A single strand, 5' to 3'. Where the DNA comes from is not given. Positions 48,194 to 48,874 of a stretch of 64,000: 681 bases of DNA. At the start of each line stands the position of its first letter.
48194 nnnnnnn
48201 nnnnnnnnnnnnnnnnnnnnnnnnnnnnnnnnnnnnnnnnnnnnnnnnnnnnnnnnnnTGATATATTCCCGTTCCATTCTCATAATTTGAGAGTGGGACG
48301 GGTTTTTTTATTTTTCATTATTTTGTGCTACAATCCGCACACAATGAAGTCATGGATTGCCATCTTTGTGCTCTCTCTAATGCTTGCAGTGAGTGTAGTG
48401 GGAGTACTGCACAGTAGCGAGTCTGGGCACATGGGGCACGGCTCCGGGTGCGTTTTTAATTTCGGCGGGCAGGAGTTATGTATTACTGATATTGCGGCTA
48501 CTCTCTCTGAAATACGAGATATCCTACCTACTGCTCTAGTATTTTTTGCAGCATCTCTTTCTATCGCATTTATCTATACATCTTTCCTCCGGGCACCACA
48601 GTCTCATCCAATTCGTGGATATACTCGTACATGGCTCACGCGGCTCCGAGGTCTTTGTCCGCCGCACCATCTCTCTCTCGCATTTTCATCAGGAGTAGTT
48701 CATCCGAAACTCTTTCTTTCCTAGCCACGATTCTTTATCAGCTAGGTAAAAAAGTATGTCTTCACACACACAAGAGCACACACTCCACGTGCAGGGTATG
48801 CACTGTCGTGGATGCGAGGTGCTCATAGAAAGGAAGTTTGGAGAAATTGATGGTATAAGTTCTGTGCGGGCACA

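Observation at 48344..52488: Copper module without a visible regulator: His/Met peptide, HMA-DsbD-like-cupredoxin protein, CopA, Gly-zipper peptide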

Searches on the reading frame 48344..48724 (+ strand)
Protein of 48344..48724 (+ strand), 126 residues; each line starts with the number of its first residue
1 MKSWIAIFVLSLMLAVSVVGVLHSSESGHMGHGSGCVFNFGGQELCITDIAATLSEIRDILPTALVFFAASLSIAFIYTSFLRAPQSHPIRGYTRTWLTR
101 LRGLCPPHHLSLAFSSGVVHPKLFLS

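Call 3: search_protein_families(library=pfam, proteins=[window:48344-48724:+], max_evalue=1)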
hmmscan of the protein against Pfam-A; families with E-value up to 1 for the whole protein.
window:48344-48724:+ (126 aa): 2 families
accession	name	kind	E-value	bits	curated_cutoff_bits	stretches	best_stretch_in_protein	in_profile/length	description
PF20999.2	DUF4438_C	-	0.2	12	27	1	18-61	81-124/124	Domain of unknown function (DUF4438), C-terminal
PF14100.11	DUF6807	-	0.3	11.1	27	1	80-119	23-62/270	Family of unknown function (DUF6807)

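Call 4: search_protein_families(library=ncbifam, proteins=[window:48344-48724:+], max_evalue=1)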
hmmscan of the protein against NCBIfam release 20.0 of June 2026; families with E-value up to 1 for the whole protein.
window:48344-48724:+ (126 aa): 0 families

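Call 18: find_homologous_proteins(query=window:48344-48724:+, max_evalue=0.01)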
Query window:48344-48724:+ (126 aa): 2 proteins with E <= 0.01 among 29 candidates.
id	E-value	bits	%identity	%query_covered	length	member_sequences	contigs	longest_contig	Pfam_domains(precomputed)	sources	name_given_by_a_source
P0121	4.6e-77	274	100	100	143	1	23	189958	-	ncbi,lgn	-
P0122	7.6e-62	225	82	100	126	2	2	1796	-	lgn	-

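Call 20: find_encoding_contigs(protein=P0122, flank=3000, max_places=3)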
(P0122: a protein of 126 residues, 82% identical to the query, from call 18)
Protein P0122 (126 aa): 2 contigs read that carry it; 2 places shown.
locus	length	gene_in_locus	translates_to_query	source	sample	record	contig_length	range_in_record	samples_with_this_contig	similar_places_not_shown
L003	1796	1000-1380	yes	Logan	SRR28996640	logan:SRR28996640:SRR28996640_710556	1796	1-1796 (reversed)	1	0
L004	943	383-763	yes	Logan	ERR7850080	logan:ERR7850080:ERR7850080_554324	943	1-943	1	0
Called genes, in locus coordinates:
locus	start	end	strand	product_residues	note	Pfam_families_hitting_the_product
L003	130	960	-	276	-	PF13387:Lnb_N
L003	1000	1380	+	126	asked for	-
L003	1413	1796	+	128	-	?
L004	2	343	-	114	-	?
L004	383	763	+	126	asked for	-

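Call 21: find_encoding_contigs(protein=P0121, flank=6000, max_places=4)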
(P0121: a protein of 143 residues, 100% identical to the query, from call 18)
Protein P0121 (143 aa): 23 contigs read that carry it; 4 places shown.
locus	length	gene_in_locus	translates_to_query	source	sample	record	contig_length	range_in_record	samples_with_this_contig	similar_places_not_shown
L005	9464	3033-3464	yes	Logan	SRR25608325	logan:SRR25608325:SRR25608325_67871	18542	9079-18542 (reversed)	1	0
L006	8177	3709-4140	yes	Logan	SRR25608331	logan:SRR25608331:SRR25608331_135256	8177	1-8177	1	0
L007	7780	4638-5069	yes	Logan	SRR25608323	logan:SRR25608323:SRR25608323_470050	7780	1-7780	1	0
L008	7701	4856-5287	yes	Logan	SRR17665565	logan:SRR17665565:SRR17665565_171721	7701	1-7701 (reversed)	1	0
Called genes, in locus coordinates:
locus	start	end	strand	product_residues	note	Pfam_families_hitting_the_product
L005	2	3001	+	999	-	?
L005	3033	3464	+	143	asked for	-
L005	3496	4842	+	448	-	PF00403:HMA (weak), PF13386:DsbD_2, PF13473:Cupredoxin_1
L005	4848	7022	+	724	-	PF00403:HMA, PF00122:E1-E2_ATPase, PF00702:Hydrolase, PF12710:HAD (weak), PF08282:Hydrolase_3 (faint)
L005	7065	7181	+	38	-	-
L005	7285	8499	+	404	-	PF08323:Glyco_transf_5, PF13439:Glyco_transf_4, PF13579:Glyco_trans_4_4, PF20706:GT4-conflict, PF00534:Glycos_transf_1, PF13692:Glyco_trans_1_4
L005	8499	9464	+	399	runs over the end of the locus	PF03065:Glyco_hydro_57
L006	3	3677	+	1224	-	?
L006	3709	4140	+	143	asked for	-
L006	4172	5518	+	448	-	PF00403:HMA (weak), PF13386:DsbD_2, PF13473:Cupredoxin_1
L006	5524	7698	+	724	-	PF00403:HMA, PF00122:E1-E2_ATPase, PF00702:Hydrolase, PF12710:HAD (weak), PF08282:Hydrolase_3 (faint)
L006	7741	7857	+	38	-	-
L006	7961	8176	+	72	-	?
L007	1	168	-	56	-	?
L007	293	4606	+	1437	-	PF01869:BcrAD_BadFG, PF09989:DUF2229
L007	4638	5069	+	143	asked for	-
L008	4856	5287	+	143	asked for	-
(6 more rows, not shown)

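Call 28: search_protein_representatives(protein=window:48344-48724:+)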
Query: 126 residues. Proteins with E-value up to 0.001 (for the whole library): 8; up to 1e-10: 2; up to 1e-30: 1. The best 8 are listed.
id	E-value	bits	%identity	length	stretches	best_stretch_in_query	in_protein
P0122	2.4e-62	224.7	82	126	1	1-126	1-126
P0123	7.1e-14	68.2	40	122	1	1-124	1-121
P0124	1.3e-08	51.2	37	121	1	1-82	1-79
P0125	2.0e-05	40.9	33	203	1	1-73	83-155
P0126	3.0e-05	40.3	35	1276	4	32-98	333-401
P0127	3.9e-05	40.0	36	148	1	6-122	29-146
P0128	4.7e-05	39.7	37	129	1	2-122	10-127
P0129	8.6e-04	35.6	38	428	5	32-64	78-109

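Call 77: find_homologous_proteins(query=A6, max_evalue=0.001)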
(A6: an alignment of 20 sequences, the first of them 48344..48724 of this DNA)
Query A6 (20 sequences) (126 aa, profile of the alignment): 21 proteins with E <= 0.001 among 4409 candidates.
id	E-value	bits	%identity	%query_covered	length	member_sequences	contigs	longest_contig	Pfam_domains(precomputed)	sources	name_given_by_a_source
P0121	1.0e-28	118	100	100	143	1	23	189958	-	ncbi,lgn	-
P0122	4.1e-28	116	82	100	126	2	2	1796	-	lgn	-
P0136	9.2e-28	115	-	-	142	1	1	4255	-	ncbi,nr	ncbi:MAG: hypothetical protein HY565_00865 [Candidatus Kerfeldbacteria bacterium]|nr:hypothetical pr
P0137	1.9e-23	101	23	40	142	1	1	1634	-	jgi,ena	-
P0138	2.2e-23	101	-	-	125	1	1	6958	-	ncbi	-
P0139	1.7e-19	88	-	-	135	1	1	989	-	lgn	-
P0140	3.3e-19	87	-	-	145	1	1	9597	-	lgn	-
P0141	7.4e-19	86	-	-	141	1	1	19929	-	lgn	-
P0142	9.8e-19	86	25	40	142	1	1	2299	-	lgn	-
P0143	9.9e-19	86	29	25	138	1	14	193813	-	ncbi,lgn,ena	-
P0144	3.3e-18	84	-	-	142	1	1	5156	-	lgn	-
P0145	7.7e-18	83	38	25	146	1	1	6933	-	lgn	-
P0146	3.1e-17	81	-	-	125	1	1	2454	-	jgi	jgi:hypothetical protein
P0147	5.9e-17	80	-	-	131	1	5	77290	-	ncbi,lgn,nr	ncbi:MAG: hypothetical protein HYV33_03800 [Candidatus Kerfeldbacteria bacterium]|nr:hypothetical pr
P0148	7.2e-17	80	-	-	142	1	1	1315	-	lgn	-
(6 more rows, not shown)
